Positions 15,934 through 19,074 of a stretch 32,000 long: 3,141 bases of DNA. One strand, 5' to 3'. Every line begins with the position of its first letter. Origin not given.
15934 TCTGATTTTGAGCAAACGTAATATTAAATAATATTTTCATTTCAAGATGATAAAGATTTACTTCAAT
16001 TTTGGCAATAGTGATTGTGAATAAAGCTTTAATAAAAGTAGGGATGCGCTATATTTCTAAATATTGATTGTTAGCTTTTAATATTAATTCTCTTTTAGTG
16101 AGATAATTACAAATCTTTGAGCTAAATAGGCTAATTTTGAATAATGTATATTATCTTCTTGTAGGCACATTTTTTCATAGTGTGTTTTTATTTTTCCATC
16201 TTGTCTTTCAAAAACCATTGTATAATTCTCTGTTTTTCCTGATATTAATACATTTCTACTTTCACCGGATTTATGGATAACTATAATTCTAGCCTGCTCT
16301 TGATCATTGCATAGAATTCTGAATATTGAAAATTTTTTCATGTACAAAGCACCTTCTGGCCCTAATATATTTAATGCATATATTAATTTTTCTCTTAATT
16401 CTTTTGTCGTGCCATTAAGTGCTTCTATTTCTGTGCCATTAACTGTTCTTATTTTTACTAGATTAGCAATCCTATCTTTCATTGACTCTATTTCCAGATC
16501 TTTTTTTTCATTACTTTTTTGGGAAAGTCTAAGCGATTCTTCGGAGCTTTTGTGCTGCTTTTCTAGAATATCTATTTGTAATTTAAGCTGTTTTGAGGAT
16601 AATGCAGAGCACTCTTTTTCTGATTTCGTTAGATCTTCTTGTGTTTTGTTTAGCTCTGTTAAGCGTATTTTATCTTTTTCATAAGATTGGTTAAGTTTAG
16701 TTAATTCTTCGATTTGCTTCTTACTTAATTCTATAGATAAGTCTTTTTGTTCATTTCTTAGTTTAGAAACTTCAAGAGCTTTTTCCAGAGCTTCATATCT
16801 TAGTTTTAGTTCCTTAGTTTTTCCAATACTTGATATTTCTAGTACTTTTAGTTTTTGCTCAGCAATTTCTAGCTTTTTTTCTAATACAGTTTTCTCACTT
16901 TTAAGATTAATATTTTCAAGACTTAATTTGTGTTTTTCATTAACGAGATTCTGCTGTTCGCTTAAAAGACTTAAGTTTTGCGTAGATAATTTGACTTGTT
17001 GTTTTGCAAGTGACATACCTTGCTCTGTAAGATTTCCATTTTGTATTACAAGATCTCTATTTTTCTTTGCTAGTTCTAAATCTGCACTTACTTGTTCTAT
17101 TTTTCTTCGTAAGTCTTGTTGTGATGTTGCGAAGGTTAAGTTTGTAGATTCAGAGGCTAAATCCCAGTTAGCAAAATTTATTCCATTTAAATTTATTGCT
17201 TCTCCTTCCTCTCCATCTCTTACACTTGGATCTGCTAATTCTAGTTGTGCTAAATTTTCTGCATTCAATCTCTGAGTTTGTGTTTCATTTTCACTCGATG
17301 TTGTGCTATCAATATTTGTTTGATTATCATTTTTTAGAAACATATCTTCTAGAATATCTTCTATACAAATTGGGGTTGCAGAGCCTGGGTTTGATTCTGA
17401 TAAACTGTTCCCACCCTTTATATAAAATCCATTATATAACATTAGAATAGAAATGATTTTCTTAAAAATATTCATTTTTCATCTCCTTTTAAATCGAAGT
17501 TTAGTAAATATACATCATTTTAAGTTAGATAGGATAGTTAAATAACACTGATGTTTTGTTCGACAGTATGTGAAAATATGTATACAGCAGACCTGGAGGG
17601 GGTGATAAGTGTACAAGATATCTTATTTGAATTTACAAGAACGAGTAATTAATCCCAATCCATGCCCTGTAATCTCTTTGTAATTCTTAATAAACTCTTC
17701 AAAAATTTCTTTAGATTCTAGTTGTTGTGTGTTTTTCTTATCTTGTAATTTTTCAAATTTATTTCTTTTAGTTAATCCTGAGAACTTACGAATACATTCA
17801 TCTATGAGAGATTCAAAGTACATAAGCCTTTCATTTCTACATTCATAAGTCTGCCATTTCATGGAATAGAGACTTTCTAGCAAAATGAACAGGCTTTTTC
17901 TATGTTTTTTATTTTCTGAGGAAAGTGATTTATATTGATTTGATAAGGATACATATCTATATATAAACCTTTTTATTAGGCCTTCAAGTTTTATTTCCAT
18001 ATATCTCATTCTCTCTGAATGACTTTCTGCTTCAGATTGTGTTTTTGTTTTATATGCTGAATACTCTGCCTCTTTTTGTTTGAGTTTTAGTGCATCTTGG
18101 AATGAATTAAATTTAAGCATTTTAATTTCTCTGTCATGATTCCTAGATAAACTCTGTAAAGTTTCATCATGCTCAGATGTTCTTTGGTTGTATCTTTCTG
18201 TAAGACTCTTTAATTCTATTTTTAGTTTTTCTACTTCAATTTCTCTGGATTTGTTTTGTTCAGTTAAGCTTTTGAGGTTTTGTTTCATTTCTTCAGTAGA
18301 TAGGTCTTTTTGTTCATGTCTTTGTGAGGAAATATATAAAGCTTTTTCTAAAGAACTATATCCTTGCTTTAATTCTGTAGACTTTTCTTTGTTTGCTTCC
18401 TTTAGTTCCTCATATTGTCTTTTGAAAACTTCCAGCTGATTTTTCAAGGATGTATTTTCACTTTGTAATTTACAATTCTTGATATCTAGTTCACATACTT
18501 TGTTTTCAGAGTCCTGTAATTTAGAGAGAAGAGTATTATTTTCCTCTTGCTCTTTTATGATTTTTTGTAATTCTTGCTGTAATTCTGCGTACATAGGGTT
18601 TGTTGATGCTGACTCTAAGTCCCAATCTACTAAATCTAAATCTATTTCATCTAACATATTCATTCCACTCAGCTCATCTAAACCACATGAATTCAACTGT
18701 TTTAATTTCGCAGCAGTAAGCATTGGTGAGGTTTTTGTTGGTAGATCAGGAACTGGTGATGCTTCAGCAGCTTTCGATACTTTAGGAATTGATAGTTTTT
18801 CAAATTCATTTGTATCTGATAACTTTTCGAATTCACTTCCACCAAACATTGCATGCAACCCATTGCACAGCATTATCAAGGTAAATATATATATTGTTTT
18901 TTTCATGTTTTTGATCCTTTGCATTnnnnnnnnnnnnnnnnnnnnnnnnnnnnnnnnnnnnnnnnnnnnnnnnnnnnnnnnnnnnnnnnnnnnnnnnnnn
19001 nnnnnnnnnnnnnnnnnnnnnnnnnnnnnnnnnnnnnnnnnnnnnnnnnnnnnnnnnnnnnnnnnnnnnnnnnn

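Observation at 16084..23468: Tandemly duplicated, tightly coupled two-gene cassette (B-A, B-A, then a lone A) encoding signal-peptide-bearing coiled-coil proteins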

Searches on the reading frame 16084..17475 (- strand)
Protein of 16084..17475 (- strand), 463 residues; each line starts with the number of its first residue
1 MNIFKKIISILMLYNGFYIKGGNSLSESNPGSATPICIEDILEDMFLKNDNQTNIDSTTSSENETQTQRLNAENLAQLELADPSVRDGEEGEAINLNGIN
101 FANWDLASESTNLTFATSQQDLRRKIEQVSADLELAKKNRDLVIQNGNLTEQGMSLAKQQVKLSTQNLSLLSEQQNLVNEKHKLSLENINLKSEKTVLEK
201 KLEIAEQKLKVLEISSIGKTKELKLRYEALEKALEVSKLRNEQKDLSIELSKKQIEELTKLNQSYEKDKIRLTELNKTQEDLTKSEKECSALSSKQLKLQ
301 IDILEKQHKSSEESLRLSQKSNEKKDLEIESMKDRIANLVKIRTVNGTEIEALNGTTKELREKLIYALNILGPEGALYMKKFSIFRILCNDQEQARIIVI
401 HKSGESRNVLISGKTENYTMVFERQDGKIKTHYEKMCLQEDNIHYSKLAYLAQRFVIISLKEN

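Call 6: search_protein_families(library=pfam, proteins=[window:16084-17475:-], max_evalue=0.1)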
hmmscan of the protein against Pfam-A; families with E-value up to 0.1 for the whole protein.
window:16084-17475:- (463 aa): 0 families

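Call 7: search_protein_families(library=ncbifam, proteins=[window:16084-17475:-], max_evalue=0.1)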
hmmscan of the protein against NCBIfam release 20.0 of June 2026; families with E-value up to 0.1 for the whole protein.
window:16084-17475:- (463 aa): 0 families

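Call 61: search_protein_families(library=phrogs, proteins=[window:16084-17475:-], max_evalue=0.01)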
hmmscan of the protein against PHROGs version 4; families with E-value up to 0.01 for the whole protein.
window:16084-17475:- (463 aa): 0 families

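Call 72: list_cluster_members(proteins=[window:16084-17475:-, window:17623-18906:-, window:18926-20317:-, window:20501-21499:-, window:21507-23468:-])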
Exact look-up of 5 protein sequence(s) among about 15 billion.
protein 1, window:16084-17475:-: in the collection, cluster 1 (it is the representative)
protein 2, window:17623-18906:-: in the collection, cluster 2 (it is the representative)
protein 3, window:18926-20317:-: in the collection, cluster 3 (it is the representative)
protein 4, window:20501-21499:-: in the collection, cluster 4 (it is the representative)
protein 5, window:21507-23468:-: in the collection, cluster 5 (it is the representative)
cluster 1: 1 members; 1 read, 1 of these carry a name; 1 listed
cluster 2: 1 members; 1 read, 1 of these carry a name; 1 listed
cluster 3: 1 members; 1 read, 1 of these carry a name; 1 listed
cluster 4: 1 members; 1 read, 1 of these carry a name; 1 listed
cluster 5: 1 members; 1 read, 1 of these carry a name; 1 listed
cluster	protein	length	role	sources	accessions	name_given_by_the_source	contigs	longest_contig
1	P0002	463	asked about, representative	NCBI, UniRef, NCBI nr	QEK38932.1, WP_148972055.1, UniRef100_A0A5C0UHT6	hypothetical protein [Candidatus Nesciobacter abundans] | Uncharacterized protein n=1 Tax=Candidatus Nesciobacter abundans TaxID=2601668 ...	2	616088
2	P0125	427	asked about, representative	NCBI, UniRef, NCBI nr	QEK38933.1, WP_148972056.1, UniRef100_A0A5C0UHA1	hypothetical protein [Candidatus Nesciobacter abundans] | Uncharacterized protein n=1 Tax=Candidatus Nesciobacter abundans TaxID=2601668 ...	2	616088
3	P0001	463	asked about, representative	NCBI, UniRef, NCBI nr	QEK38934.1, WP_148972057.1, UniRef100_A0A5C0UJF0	hypothetical protein [Candidatus Nesciobacter abundans] | Uncharacterized protein n=1 Tax=Candidatus Nesciobacter abundans TaxID=2601668 ...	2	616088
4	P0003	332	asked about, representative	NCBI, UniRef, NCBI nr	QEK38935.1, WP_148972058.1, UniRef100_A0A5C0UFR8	hypothetical protein [Candidatus Nesciobacter abundans] | Uncharacterized protein n=1 Tax=Candidatus Nesciobacter abundans TaxID=2601668 ...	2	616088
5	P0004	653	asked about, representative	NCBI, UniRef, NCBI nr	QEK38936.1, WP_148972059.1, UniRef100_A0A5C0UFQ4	hypothetical protein [Candidatus Nesciobacter abundans] | Uncharacterized protein n=1 Tax=Candidatus Nesciobacter abundans TaxID=2601668 ...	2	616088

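Call 76: search_protein_families(library=padloc, proteins=[window:16084-17475:-], max_evalue=0.01)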
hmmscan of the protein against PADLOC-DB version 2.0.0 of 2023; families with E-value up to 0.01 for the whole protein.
window:16084-17475:- (463 aa): 0 families

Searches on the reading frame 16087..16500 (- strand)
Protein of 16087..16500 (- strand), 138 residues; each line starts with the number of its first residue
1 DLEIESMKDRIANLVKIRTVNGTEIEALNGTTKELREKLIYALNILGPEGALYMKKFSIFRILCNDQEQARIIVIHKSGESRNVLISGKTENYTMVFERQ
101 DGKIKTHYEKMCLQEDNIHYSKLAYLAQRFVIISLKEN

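Call 50: search_solved_structures(query=window:16087-16500:-, max_evalue=10)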
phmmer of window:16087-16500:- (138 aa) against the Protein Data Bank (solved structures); distinct sequences matched with E-value up to 10: 0.

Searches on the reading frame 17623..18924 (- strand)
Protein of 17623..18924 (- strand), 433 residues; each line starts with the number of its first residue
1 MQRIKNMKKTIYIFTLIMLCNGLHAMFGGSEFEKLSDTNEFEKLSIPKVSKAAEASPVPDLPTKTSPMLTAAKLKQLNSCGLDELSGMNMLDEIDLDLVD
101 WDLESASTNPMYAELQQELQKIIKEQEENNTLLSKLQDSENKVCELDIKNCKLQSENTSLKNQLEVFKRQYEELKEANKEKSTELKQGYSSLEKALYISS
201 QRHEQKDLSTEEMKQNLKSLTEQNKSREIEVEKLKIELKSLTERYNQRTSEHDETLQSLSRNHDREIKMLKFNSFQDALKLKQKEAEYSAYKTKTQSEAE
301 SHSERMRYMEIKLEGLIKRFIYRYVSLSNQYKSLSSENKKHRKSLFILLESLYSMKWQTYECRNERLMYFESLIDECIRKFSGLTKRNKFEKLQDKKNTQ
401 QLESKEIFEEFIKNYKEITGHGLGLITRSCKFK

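Call 6: search_protein_families(library=pfam, proteins=[window:17623-18924:-], max_evalue=0.1)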
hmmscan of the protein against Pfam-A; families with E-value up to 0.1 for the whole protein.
window:17623-18924:- (433 aa): 0 families

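Call 7: search_protein_families(library=ncbifam, proteins=[window:17623-18924:-], max_evalue=0.1)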
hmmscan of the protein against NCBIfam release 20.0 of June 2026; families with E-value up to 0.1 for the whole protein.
window:17623-18924:- (433 aa): 2 families
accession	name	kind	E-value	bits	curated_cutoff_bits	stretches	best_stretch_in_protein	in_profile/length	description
TIGR02168.1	SMC_prok_B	equivalog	0.012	13.4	567.35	1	112-389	695-963/1181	chromosome segregation protein SMC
NF009461.0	PRK12821.1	equivalog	0.028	13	399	1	168-249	351-428/477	aspartyl/glutamyl-tRNA amidotransferase subunit C-like protein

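Call 61: search_protein_families(library=phrogs, proteins=[window:17623-18924:-], max_evalue=0.01)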
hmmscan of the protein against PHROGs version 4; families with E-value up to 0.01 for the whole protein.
window:17623-18924:- (433 aa): 0 families

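Call 76: search_protein_families(library=padloc, proteins=[window:17623-18906:-], max_evalue=0.01)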
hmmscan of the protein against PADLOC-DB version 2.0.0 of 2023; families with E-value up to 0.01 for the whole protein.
window:17623-18906:- (427 aa): 0 families
